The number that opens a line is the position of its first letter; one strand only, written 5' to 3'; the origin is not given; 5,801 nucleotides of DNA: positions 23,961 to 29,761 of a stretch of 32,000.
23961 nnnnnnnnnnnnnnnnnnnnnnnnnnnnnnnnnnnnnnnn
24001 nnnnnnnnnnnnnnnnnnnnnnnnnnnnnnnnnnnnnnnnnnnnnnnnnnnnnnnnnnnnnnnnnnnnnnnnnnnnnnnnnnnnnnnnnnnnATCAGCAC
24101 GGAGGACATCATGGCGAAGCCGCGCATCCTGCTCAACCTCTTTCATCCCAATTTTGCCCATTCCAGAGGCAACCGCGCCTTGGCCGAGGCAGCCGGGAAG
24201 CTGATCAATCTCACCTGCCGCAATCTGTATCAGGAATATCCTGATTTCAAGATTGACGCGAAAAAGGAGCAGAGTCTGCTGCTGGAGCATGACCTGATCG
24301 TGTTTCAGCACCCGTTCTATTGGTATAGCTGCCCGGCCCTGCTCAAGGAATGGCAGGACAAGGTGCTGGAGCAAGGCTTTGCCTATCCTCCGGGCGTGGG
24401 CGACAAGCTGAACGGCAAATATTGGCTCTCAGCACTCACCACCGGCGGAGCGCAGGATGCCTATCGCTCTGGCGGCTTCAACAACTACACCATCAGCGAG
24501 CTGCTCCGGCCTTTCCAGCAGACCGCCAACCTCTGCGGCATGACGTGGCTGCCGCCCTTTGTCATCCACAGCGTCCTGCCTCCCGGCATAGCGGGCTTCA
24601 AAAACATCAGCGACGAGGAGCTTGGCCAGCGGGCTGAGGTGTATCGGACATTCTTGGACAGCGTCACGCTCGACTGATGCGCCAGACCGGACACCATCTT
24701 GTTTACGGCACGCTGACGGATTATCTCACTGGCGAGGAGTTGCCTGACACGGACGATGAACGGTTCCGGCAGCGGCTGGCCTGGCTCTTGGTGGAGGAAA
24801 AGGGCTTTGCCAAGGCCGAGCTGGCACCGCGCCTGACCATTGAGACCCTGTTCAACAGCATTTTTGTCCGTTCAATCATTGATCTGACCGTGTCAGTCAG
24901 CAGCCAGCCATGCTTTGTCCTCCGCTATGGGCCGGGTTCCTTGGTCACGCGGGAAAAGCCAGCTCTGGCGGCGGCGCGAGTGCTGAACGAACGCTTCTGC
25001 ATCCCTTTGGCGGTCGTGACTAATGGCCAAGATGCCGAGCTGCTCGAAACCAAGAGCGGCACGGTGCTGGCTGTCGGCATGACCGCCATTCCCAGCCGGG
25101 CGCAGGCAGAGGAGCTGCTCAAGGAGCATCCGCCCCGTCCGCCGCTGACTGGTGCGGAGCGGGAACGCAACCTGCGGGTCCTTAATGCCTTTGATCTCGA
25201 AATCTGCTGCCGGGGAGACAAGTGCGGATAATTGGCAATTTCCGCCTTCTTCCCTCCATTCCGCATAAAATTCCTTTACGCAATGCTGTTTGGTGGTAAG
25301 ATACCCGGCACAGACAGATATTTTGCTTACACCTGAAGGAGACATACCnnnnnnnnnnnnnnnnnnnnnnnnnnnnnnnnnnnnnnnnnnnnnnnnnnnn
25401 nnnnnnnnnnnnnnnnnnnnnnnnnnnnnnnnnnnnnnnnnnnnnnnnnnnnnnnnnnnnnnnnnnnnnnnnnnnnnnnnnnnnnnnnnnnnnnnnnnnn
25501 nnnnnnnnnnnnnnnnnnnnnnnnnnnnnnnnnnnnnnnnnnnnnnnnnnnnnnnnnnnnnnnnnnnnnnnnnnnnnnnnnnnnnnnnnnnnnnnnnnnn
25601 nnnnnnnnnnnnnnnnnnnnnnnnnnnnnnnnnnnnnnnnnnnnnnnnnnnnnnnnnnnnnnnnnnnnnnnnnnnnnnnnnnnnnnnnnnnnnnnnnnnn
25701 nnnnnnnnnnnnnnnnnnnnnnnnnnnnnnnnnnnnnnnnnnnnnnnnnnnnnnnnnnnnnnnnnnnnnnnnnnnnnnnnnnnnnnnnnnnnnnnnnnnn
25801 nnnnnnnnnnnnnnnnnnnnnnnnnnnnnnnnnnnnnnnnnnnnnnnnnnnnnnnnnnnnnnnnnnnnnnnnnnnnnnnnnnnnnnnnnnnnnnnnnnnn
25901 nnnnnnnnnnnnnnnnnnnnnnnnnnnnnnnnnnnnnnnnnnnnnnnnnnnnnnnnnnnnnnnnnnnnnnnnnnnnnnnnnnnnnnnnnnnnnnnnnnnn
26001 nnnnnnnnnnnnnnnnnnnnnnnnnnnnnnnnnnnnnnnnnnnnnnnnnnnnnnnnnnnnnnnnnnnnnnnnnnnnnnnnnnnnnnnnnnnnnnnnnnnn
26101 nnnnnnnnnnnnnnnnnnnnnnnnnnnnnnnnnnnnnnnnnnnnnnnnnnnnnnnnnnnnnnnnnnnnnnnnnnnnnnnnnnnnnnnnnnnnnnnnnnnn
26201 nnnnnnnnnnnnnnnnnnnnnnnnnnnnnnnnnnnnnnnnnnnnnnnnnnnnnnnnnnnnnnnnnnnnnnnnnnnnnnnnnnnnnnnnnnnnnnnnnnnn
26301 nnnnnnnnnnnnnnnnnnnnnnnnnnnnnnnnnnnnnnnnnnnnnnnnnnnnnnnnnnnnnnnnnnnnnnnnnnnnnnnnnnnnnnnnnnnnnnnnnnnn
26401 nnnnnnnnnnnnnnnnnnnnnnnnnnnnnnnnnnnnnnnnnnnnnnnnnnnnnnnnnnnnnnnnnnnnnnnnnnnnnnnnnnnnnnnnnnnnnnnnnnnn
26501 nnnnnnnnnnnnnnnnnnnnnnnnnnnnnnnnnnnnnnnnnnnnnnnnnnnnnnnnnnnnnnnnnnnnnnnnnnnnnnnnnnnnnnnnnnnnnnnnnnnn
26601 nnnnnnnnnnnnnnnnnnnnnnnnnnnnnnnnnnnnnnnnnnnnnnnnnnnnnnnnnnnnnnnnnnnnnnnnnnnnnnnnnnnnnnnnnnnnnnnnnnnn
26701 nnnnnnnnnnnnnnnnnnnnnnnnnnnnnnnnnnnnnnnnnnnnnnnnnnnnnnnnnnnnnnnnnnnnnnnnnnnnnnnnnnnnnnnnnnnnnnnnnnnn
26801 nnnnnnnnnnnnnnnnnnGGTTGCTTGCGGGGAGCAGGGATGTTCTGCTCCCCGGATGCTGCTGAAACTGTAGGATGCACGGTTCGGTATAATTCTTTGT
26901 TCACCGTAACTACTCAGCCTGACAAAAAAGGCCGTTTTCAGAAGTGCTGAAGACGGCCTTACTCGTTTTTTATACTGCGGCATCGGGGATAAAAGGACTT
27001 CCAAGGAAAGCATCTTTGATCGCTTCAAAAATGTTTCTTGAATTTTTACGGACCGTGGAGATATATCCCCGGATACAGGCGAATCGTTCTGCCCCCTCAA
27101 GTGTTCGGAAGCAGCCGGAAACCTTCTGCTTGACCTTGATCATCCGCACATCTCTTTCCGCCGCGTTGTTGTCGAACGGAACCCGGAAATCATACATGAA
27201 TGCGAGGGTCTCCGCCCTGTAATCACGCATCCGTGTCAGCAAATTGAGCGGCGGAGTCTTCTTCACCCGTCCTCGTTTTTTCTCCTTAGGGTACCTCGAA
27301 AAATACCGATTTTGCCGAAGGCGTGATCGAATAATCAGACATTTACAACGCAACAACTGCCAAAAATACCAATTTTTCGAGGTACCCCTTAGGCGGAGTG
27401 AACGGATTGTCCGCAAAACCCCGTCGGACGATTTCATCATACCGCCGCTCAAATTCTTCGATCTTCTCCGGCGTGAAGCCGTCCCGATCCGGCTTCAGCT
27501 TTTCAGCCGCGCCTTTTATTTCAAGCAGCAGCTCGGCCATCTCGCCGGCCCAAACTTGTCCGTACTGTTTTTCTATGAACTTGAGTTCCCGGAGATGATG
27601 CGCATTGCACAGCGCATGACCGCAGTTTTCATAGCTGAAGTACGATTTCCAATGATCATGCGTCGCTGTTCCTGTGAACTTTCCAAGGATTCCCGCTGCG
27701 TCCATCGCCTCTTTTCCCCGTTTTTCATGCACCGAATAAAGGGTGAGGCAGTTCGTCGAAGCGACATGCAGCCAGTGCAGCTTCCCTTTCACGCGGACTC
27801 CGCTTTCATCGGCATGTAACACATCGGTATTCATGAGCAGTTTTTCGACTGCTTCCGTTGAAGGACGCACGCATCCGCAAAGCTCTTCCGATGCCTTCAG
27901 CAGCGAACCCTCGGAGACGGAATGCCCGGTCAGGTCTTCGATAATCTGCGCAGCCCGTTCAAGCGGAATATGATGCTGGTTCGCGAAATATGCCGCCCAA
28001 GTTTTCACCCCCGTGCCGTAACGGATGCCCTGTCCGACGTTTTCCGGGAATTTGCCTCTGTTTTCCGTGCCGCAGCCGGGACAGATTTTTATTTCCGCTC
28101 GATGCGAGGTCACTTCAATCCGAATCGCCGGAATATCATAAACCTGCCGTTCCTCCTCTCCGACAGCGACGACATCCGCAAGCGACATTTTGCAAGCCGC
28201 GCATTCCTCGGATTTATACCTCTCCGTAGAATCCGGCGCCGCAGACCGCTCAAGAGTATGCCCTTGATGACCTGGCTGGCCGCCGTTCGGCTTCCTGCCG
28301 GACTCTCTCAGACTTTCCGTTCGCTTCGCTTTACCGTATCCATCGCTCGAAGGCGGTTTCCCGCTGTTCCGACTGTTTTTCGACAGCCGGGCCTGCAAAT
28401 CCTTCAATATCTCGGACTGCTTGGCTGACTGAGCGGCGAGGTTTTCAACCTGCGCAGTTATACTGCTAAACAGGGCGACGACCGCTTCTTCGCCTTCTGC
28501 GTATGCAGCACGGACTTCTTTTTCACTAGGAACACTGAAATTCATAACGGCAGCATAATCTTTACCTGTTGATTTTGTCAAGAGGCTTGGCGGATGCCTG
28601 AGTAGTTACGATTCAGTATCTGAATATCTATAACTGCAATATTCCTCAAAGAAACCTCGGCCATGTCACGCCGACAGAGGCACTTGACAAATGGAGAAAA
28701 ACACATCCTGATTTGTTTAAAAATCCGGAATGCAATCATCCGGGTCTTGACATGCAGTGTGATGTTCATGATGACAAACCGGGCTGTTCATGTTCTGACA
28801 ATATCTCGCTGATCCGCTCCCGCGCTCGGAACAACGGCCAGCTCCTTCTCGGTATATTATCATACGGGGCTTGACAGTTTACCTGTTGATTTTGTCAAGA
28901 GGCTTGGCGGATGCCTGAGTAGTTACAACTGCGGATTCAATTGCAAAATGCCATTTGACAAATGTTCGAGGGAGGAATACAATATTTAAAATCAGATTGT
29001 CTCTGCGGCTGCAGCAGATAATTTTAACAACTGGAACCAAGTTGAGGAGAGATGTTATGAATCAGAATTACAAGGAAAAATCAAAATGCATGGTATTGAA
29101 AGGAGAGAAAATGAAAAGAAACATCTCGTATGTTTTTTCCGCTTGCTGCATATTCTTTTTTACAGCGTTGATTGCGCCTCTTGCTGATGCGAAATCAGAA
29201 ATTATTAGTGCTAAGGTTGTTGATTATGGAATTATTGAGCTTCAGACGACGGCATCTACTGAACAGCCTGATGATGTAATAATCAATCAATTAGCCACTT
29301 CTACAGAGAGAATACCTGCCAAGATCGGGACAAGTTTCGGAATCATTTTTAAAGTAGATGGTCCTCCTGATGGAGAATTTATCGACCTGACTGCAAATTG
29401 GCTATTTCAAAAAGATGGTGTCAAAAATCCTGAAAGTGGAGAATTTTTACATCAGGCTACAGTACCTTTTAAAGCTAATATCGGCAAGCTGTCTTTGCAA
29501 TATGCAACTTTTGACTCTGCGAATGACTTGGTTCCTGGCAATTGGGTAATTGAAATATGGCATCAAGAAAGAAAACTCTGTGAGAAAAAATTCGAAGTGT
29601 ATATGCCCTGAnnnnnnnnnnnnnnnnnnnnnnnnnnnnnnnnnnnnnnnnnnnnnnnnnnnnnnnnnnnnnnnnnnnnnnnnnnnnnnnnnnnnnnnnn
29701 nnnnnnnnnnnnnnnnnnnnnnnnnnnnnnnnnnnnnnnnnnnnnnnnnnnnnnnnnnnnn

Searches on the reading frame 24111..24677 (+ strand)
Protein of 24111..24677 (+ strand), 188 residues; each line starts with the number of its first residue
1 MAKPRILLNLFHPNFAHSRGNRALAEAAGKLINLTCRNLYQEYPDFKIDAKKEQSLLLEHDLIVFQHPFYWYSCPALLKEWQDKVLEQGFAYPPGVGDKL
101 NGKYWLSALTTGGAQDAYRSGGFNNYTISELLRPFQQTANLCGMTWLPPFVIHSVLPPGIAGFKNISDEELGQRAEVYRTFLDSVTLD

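Call 80: search_protein_families(library=pfam, proteins=[window:24111-24677:+], max_evalue=0.00001)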
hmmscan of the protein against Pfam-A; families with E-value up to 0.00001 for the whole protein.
window:24111-24677:+ (188 aa): 1 family
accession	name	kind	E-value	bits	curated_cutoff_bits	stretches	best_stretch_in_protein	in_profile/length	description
PF02525.22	Flavodoxin_2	-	2e-44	152.1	27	1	5-156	2-179/198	Flavodoxin-like fold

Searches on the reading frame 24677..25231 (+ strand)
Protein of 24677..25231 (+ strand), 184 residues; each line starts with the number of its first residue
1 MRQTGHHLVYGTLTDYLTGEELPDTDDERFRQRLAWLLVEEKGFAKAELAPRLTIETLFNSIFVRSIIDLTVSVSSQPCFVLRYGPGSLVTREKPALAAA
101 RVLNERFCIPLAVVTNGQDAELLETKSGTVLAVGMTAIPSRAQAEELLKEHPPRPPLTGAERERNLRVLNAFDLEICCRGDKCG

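Call 80: search_protein_families(library=pfam, proteins=[window:24677-25231:+], max_evalue=0.00001)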
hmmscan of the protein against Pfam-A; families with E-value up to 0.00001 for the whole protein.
window:24677-25231:+ (184 aa): 1 family
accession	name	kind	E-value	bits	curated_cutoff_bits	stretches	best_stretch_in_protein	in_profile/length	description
PF13588.12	HSDR_N_2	-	3.8e-09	37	25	1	27-139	2-110/110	Type I restriction enzyme R protein N terminus (HSDR_N)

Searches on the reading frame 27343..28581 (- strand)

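Call 80: search_protein_families(library=pfam, proteins=[window:27343-28581:-], max_evalue=0.00001)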
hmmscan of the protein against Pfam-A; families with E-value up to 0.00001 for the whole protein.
window:27343-28581:- (412 aa): 3 families
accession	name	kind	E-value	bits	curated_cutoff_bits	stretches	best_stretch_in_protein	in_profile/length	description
PF03050.20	DDE_Tnp_IS66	-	1.4e-32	113.7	23.1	1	187-391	3-214/284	Transposase IS66 family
PF20042.4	DUF6444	-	2.4e-13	50.9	27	1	34-109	18-83/85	Family of unknown function (DUF6444)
PF13005.12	zf-IS66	-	1.4e-06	29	27.3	1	125-171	2-46/46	zinc-finger binding domain of transposase IS66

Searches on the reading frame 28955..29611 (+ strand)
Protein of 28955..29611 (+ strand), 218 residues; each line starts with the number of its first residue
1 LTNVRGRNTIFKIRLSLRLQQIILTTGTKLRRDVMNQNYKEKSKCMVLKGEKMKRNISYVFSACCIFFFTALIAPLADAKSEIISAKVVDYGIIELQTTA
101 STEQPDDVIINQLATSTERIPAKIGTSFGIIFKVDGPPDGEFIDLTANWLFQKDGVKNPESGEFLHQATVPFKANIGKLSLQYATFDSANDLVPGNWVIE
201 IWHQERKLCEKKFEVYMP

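Call 80: search_protein_families(library=pfam, proteins=[window:28955-29611:+], max_evalue=0.00001)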
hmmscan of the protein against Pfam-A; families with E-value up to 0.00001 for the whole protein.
window:28955-29611:+ (218 aa): 1 family
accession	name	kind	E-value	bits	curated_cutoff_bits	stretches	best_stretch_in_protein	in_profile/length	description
PF12975.13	DUF3859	-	6e-09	36.3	24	1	87-215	6-123/123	Domain of unknown function (DUF3859)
